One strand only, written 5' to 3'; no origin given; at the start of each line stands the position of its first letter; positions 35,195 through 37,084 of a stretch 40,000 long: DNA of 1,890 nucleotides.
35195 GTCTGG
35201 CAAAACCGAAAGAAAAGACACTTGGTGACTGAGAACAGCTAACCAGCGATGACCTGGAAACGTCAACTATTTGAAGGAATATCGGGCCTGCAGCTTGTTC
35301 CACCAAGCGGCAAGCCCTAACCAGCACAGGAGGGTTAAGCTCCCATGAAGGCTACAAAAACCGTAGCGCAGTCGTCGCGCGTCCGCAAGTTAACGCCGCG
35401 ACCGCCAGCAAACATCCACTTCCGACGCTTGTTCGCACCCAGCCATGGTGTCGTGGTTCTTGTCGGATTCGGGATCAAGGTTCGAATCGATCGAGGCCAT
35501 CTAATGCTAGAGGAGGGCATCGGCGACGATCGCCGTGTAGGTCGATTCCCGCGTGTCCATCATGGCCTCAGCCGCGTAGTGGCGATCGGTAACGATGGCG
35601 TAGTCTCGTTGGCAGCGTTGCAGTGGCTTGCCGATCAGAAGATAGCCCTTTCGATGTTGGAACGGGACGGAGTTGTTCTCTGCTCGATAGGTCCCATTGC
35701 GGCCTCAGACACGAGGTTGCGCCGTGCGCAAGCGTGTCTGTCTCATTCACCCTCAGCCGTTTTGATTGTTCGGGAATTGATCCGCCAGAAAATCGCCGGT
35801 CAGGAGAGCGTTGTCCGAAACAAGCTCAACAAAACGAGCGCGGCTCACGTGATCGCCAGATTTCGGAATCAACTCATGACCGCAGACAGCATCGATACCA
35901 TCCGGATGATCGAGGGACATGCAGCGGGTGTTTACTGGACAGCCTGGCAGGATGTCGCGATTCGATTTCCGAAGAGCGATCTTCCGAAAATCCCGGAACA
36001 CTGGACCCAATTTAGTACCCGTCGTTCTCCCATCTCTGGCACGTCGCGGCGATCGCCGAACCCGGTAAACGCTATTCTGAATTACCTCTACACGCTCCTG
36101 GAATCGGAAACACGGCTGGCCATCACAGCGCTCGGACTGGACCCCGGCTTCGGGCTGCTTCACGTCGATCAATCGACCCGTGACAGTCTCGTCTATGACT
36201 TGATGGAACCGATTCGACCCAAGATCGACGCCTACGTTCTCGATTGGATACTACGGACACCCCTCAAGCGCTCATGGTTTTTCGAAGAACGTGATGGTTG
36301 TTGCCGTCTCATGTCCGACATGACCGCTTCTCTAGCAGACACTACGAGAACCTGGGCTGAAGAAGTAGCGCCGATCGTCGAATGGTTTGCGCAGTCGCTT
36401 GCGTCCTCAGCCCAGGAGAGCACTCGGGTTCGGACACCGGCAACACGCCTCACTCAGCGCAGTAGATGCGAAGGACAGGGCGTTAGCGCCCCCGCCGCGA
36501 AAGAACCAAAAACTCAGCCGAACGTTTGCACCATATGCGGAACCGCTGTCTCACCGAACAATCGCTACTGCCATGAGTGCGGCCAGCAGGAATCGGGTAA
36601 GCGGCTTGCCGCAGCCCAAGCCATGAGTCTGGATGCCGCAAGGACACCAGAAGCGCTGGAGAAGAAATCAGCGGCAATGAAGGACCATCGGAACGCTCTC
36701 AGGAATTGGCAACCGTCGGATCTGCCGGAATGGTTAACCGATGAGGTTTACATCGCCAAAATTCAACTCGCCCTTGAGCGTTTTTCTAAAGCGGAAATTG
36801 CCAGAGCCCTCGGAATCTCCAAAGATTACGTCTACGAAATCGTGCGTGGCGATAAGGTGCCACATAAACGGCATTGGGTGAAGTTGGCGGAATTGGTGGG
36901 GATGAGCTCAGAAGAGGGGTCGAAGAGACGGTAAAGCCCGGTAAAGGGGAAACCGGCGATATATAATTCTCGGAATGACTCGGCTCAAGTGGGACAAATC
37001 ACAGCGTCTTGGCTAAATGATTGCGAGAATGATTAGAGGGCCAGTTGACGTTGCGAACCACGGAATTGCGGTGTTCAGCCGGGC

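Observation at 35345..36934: Solo Cas1 with appended CxxC-x10-CxxC zinc ribbon and terminal HTH (casposase-type domain architecture)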

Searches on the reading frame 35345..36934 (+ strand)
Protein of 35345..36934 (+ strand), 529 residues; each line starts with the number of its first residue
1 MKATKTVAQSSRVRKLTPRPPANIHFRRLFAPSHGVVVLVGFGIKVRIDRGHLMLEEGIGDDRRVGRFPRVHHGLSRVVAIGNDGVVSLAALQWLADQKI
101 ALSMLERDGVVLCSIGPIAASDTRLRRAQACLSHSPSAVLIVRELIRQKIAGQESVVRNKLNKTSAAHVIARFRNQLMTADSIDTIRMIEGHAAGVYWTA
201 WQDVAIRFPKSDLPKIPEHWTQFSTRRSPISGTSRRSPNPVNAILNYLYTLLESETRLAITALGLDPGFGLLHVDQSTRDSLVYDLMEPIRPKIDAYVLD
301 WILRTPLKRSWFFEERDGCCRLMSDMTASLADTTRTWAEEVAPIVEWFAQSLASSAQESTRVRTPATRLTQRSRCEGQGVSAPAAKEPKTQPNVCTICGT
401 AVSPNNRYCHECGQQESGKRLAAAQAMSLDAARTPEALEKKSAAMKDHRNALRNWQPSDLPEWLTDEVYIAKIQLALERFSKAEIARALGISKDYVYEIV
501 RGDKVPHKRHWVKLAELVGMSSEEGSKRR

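Call 4: search_protein_families(library=pfam, proteins=[window:35345-36934:+], max_evalue=0.01)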
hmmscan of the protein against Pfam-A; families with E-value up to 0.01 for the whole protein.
window:35345-36934:+ (529 aa): 8 families
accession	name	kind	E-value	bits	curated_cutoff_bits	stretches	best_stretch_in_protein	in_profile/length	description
PF01867.21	Cas_Cas1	-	3.5e-45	154.8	22.3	1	41-325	5-272/283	CRISPR associated protein Cas1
PF13560.12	HTH_31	-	8.2e-06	26.5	27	1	479-523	14-59/64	Helix-turn-helix domain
PF01381.28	HTH_3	-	9.4e-05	22.8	23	1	481-522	11-52/55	Helix-turn-helix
PF13384.12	HTH_23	-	0.0013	18.9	24.6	1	473-501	11-39/50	Homeodomain-like domain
PF17032.10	Zn_ribbon_15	-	0.0032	18.7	28.9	1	391-413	51-73/73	zinc-ribbon family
PF12773.13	DZR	-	0.0057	17.2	27.3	1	392-413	24-45/45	Double zinc ribbon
PF13240.11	Zn_Ribbon_1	-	0.0059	16.8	25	1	395-413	2-20/23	zinc-ribbon domain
PF12728.13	HTH_17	-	0.0084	16.8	27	0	483-511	5-36/51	Helix-turn-helix domain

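Call 13: search_solved_structures(query=window:35345-36934:+, max_evalue=0.01, show_alignments=2)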
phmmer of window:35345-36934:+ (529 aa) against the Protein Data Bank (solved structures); distinct sequences matched with E-value up to 0.01: 13.
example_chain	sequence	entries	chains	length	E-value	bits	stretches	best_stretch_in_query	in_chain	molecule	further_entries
6opm_A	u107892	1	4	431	2.5e-17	66.4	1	37-310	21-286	CRISPR-associated endonuclease Cas1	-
4n06_A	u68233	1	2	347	4e-17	65.7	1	38-325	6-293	CRISPR-associated endonuclease Cas1 1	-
8d3l_A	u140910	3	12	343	1.7e-16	63.6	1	61-326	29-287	CRISPR-associated endonuclease Cas1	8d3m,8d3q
8d3p_A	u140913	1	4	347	1.8e-16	63.5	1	61-326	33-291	CRISPR-associated endonuclease Cas1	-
7cr6_A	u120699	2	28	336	3.2e-12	49.5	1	75-329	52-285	CRISPR-associated endonuclease Cas1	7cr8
7mi4_A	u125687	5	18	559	5.5e-11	45.4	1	223-342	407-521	CRISPR-associated exonuclease Cas4/endonuclease Cas1 fusion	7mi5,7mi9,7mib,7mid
9h1h_B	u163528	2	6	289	4.9e-06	29.1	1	234-298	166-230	CRISPR-associated endonuclease Cas1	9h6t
9hp8_F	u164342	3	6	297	5.1e-06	29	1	234-298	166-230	CRISPR-associated endonuclease Cas1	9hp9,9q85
6qxf_I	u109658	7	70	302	5.2e-06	29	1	234-298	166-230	CRISPR-associated endonuclease Cas1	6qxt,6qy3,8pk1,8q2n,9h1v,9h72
4zkj_A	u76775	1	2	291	1.1e-05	28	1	234-300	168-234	CRISPR-associated protein Cas1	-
5xvn_A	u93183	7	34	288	1.7e-05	27.3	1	234-299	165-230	CRISPR-associated endonuclease Cas1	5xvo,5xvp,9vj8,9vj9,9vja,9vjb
7kft_D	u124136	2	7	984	0.0002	23.8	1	87-319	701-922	Cas6-RT-Cas1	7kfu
4xtk_A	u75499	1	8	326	0.0012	21.2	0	90-318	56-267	CRISPR-associated endonuclease Cas1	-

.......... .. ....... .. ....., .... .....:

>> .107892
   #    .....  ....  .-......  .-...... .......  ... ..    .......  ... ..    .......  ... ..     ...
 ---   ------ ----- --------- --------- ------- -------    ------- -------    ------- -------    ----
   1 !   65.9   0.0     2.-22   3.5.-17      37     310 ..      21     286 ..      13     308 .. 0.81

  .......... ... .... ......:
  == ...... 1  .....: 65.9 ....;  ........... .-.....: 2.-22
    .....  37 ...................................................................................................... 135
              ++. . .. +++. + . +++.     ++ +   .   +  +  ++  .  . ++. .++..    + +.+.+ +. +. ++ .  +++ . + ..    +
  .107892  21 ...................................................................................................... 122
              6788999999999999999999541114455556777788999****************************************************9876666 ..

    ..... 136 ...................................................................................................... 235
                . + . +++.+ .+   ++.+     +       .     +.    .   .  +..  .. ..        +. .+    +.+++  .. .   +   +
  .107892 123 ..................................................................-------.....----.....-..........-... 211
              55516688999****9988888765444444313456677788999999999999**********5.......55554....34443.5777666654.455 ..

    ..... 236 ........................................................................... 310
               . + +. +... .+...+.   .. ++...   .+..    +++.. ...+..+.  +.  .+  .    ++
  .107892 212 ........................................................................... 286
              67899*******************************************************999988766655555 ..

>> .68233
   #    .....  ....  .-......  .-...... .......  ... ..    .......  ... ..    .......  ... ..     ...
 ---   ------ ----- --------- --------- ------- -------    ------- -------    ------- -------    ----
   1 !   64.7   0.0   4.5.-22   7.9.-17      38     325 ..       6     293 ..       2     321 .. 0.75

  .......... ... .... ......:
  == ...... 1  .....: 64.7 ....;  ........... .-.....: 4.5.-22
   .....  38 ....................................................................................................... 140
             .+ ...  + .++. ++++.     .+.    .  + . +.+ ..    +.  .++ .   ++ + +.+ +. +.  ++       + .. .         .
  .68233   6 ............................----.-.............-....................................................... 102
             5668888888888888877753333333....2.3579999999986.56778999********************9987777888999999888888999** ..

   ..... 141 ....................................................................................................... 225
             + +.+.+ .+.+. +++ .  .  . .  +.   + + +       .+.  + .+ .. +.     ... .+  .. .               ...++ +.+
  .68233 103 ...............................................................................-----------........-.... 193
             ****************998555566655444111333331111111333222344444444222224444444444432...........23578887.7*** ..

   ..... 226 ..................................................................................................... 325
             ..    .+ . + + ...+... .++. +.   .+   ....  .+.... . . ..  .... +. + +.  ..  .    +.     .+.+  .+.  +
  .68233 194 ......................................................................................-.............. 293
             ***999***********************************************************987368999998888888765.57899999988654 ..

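Call 15: find_homologous_proteins(query=window:35345-36931:+, max_evalue=0.00001)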
Query window:35345-36931:+ (529 aa): 1269 proteins with E <= 0.00001 among 8000 candidates; the best 120 are listed.
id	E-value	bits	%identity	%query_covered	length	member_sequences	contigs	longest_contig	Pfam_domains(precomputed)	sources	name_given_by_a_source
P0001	0.0e+0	1075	100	90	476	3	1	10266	PF01867.22,PF13560.13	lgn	-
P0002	7.0e-260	881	73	99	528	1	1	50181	PF01867.22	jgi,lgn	jgi:CRISPR-associated protein Cas1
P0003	1.7e-255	867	70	99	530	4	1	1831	PF01867.22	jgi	jgi:CRISPR-associated endonuclease Cas1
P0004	5.0e-251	852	71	99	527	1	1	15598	PF01867.22,PF13560.13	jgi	jgi:CRISPR-associated endonuclease Cas1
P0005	9.0e-250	848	71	99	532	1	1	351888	PF01867.22,PF13560.13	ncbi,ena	-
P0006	1.6e-248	844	71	98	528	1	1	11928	PF01867.22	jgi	jgi:CRISPR-associated endonuclease Cas1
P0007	3.0e-248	843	70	99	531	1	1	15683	PF01867.22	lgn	-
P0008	3.0e-243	827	69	98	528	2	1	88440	PF01867.22,PF13560.13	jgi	jgi:CRISPR-associated endonuclease Cas1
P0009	7.6e-241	819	69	98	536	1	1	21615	PF01867.22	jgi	jgi:CRISPR-associated endonuclease Cas1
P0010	3.8e-236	803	67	98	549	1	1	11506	PF01867.22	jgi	-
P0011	2.0e-230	784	66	98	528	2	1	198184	PF01867.22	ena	-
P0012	3.8e-229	780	65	99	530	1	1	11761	PF01867.22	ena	-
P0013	6.9e-229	779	65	98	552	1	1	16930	PF01867.22,PF13560.13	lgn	-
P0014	3.3e-228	777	65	98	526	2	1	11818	PF01867.22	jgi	jgi:CRISPR-associated protein Cas1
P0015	8.6e-225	766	64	99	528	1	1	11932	PF01867.22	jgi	jgi:CRISPR-associated endonuclease Cas1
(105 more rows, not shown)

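Call 25: find_related_loci(query=A1, collection=genome_contigs, flank=10000)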
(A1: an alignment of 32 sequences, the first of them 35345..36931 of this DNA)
Query A1 (529 aa) in genome_contigs; peptide patterns used: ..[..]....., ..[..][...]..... (x = any residue, [..] = any of these).
599 stretches matched a pattern (row limit reached: there are more); 512 encode a relative of the query (tblastn E <= 1e-3); the best 80 are kept; 80 distinct loci.
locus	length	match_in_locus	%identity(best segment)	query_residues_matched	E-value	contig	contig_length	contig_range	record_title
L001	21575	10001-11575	70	1-521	0e+0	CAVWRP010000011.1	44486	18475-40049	MAG: Terriglobia bacterium isolate MFD04967.bin.1.62 genome assembly, contig: contig_27612, whole genome shotgun sequenc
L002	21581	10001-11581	71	1-523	0e+0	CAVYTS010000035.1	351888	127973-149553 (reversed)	MAG: uncultured Acidobacteriaceae bacterium isolate MFD05521.bin.1.38 genome assembly, contig: contig_65562, whole genom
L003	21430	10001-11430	61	42-519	8e-177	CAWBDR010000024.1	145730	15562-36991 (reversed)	MAG: uncultured Acidobacteriaceae bacterium isolate MFD09603.bin.1.116 genome assembly, contig: contig_71151, whole geno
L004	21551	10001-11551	49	1-528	3e-162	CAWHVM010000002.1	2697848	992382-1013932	MAG: uncultured Acidobacteriaceae bacterium isolate MFD03044.bin.1.20 genome assembly, contig: contig_9384, whole genome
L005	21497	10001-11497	52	27-524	5e-161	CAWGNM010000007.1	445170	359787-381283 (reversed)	MAG: uncultured Acidobacteriota bacterium isolate MFD00991.bin.2.75 genome assembly, contig: contig_1997, whole genome s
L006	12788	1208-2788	48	1-524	2e-160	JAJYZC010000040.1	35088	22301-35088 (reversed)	MAG: Acidobacteria bacterium isolate FK5.bin103 NODE_1285_length_35088_cov_6.286662, whole genome shotgun sequence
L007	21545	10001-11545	50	1-523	4e-160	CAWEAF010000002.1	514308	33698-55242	MAG: uncultured Acidobacteriota bacterium isolate MFD05705.bin.1.153 genome assembly, contig: contig_11432, whole genome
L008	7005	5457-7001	49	1-515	2e-160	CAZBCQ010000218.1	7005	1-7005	MAG TPA_asm: uncultured Terriglobales bacterium isolate SRP272529_co2_229 genome assembly, contig: NODE_20532_length_700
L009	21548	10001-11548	48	1-527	2e-160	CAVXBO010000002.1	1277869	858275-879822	MAG: uncultured Acidobacteriota bacterium isolate MFD03399.bin.2.120 genome assembly, contig: contig_1377, whole genome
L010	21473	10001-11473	51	30-521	6e-160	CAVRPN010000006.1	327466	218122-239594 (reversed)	MAG: uncultured Acidobacteriaceae bacterium isolate MFD05377.bin.1.182 genome assembly, contig: contig_58123, whole geno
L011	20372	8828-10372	49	1-524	7e-160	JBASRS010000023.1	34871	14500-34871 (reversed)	MAG: Terriglobales bacterium isolate MFD13510_ilm_asm_bin1 k127_11767, whole genome shotgun sequence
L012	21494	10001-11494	50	31-529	7e-159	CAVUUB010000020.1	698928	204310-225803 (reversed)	MAG: Bryobacterales bacterium isolate MFD00964.bin.2.188 genome assembly, contig: contig_92245, whole genome shotgun seq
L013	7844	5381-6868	50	32-527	1e-158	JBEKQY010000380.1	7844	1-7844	MAG: Candidatus Korobacteraceae bacterium isolate SPRUCE 499 SPRUCE_499_380, whole genome shotgun sequence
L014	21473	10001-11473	50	32-521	5e-158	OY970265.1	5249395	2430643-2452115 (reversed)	MAG: uncultured Acidobacteriota bacterium isolate MFD01476.bin.1.56 genome assembly, chromosome: 1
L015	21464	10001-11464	52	34-521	4e-158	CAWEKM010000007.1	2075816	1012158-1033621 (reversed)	MAG: uncultured Acidobacteriaceae bacterium isolate MFD06092.bin.2.48 genome assembly, contig: contig_7370, whole genome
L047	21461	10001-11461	50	39-524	4e-152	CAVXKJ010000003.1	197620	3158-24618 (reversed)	MAG: uncultured Candidatus Micrarchaeota archaeon isolate MFD09222.bin.2.65 genome assembly, contig: contig_141906, whol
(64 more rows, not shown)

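Call 30: predict_structure(alignment_id=A1)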
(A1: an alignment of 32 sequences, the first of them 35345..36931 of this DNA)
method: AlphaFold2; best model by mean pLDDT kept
length: 529 residues; sequences in the alignment: 32
mean_pLDDT: 80.1   pTM: 0.66
mean pLDDT of the five models: 80.1, 79.2, 77.3, 75.8, 74.4
residues with pLDDT >= 90: 154; 70-90: 278; 50-70: 42; < 50: 55
segments of 3 or more residues with pLDDT < 50: 1-32, 359-362, 366-369, 371-375, 526-529
pLDDT, mean of each block of 10 residues (from residue 1): 31 31 34 70 87 87 84 82 82 87 82 78 80 89 96 96 95 95 94 93 87 88 72 73 91 91 87 71 93 93 88 86 84 85 92 70 50 47 54 77 83 88 80 80 85 86 90 90 89 88 89 90 53
secondary structure, 60 per line:
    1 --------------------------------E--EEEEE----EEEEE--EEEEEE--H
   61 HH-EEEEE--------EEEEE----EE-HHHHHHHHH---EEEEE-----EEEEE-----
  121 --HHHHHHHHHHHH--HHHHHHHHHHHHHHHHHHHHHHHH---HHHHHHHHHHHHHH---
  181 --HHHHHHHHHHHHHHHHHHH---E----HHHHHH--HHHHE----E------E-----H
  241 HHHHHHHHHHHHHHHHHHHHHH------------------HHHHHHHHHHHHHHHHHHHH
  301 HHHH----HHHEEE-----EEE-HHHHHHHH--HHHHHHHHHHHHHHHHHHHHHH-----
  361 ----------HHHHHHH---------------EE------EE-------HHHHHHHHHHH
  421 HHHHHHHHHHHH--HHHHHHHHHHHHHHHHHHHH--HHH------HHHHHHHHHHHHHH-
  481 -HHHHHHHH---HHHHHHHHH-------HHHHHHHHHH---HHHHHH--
elements in order: E36-40 E45-49 E52-57 E64-68 E77-81 H89-97 E101-105 E111-115 H123-134 H137-160 H164-177 H183-201 H210-215 H218-221 H240-262 H281-304 E312-314 E320-322 H324-331 H334-355 H371-377 H410-432 H435-454 H466-479 H482-489 H493-501 H509-518 H522-527

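Call 32: search_protein_representatives(protein=window:35345-36931:+)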
Query: 529 residues. Proteins with E-value up to 0.001 (for the whole library): 8683; up to 1e-10: 3124; up to 1e-30: 998. The best 150 are listed.
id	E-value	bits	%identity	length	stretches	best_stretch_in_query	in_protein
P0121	1.2e-144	499.6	54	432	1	95-523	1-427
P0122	2.3e-142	492.1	46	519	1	3-522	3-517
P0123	3.8e-125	435.3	50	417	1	104-518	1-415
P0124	5.4e-123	428.2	44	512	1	31-522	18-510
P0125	3.7e-122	425.4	47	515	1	26-524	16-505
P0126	2.8e-120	419.2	51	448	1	28-376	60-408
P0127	4.3e-111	388.9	48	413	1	30-416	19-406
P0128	3.5e-108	379.3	41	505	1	32-521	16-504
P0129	7.3e-102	358.5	59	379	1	87-359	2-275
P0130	1.1e-101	357.9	49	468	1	46-381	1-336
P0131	4.0e-101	356.0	54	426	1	6-315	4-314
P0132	4.4e-100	352.6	39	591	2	31-516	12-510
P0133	1.8e-98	347.2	53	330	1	79-378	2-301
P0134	6.7e-96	338.8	40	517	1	31-515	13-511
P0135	2.7e-95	336.8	55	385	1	38-314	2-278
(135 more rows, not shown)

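Call 33: fold_search(model_id=the predicted structure, library=pdb)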
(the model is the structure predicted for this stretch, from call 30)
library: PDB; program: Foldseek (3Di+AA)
matches with E <= 10: 687; with E <= 0.001: 151
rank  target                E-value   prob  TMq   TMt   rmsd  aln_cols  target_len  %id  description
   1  6opm_A                2.8e-18  1.00  0.51  0.76   5.8       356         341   22  Casposase bound to integration product (released 2020-02-12)
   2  6opm_C                5.9e-18  1.00  0.50  0.71   5.7       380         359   19  Casposase bound to integration product (released 2020-02-12)
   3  6opm_B                1.2e-17  1.00  0.37  0.54  12.4       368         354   21  Casposase bound to integration product (released 2020-02-12)
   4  4n06_A                5.7e-17  1.00  0.47  0.69   5.9       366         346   24  Crystal structure of Cas1 from Archaeoglobus fulgidus and its nucleolytic activity (released 2014-01-15)
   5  4n06_B                7.8e-17  1.00  0.48  0.70   5.7       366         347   24  Crystal structure of Cas1 from Archaeoglobus fulgidus and its nucleolytic activity (released 2014-01-15)
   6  8d3p_B                2.5e-16  1.00  0.50  0.73   4.5       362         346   21  Type I-C Cas4-Cas1-Cas2 complex bound to half-site integration intermediate (HSI) (released 2022-11-02)
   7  8d3l_B                1.7e-15  1.00  0.48  0.72   5.1       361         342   20  Type I-C Cas4-Cas1-Cas2 complex bound to a PAM/PAM prespacer (released 2022-11-02)
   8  8d3l_A                5.8e-15  1.00  0.37  0.55   9.2       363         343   20  Type I-C Cas4-Cas1-Cas2 complex bound to a PAM/PAM prespacer (released 2022-11-02)
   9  7kft_D                6.8e-15  1.00  0.38  0.56   7.9       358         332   18  Partial Cas6-RT-Cas1--Cas2 complex (released 2021-03-31)
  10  7kft_E                1.8e-14  1.00  0.45  0.67   8.4       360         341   20  Partial Cas6-RT-Cas1--Cas2 complex (released 2021-03-31)
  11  7kfu_C                2.5e-14  1.00  0.45  0.27   9.3       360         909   20  Cas6-RT-Cas1--Cas2 complex (released 2021-03-31)
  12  7mi4_A                2.8e-14  1.00  0.48  0.46   5.6       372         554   20  Symmetrical PAM-PAM prespacer bound Cas4/Cas1/Cas2 complex (released 2021-11-17)
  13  7cr6_C                5.1e-14  1.00  0.48  0.76   5.2       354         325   20  Synechocystis Cas1-Cas2/prespacer binary complex (released 2021-03-31)
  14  7cr6_B                8.2e-14  1.00  0.34  0.53  11.3       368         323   21  Synechocystis Cas1-Cas2/prespacer binary complex (released 2021-03-31)
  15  7cr6_A                9.1e-14  1.00  0.48  0.75   5.1       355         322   20  Synechocystis Cas1-Cas2/prespacer binary complex (released 2021-03-31)
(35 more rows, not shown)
